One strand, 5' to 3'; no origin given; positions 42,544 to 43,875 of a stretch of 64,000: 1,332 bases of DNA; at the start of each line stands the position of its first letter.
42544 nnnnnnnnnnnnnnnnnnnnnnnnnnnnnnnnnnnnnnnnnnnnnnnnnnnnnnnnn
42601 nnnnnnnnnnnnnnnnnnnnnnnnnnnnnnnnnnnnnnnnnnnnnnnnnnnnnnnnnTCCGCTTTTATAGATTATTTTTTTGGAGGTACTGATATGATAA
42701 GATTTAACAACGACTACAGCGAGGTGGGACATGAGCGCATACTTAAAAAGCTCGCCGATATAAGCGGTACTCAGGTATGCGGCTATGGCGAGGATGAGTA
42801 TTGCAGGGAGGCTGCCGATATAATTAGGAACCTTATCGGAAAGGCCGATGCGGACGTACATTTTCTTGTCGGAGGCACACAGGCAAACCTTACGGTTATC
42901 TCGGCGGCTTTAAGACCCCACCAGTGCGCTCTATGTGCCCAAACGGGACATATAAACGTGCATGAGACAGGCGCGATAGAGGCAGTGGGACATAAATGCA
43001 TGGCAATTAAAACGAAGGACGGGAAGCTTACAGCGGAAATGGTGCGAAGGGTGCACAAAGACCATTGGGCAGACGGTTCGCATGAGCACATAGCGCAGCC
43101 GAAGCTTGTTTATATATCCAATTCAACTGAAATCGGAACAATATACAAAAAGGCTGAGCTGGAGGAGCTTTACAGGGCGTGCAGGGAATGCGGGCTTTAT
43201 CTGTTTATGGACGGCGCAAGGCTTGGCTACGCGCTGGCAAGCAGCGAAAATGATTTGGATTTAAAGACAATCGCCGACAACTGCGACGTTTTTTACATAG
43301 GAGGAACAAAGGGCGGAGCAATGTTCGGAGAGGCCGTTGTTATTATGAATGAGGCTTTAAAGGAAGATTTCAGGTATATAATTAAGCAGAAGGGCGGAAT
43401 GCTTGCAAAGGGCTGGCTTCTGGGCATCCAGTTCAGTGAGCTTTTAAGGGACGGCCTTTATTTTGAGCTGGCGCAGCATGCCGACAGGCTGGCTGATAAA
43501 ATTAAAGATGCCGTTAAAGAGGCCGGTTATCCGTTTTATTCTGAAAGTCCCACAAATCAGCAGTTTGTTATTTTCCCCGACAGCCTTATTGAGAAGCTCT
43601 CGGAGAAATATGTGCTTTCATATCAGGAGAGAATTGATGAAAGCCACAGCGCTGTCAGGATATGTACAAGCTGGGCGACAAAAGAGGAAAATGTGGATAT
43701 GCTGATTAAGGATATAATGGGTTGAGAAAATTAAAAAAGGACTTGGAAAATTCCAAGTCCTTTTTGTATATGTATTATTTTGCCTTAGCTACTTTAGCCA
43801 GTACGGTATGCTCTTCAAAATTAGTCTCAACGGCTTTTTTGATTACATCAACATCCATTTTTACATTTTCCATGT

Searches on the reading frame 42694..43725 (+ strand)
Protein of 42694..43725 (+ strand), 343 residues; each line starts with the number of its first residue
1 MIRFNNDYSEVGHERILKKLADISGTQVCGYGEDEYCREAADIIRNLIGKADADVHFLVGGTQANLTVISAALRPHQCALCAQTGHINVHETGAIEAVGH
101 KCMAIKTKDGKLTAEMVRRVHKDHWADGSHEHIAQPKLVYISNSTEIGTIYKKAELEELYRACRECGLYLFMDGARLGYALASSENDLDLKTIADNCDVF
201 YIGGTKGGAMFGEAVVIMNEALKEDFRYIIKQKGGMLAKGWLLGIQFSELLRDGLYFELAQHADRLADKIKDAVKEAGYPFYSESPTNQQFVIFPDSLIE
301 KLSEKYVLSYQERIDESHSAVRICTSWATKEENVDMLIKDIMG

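Call 45: search_protein_families(library=ncbifam, proteins=[window:42694-43725:+], max_evalue=0.00001)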
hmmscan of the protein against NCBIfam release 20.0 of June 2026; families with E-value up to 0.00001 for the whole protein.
window:42694-43725:+ (343 aa): 2 families
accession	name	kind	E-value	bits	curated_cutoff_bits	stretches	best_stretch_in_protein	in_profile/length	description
NF007825.0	PRK10534.1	equivalog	5.7e-16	58.4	312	1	31-336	30-322/333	low-specificity L-threonine aldolase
NF041359.1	GntG_guanitoxin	subfamily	1e-13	51.2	230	1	31-272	34-272/343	GntG family PLP-dependent aldolase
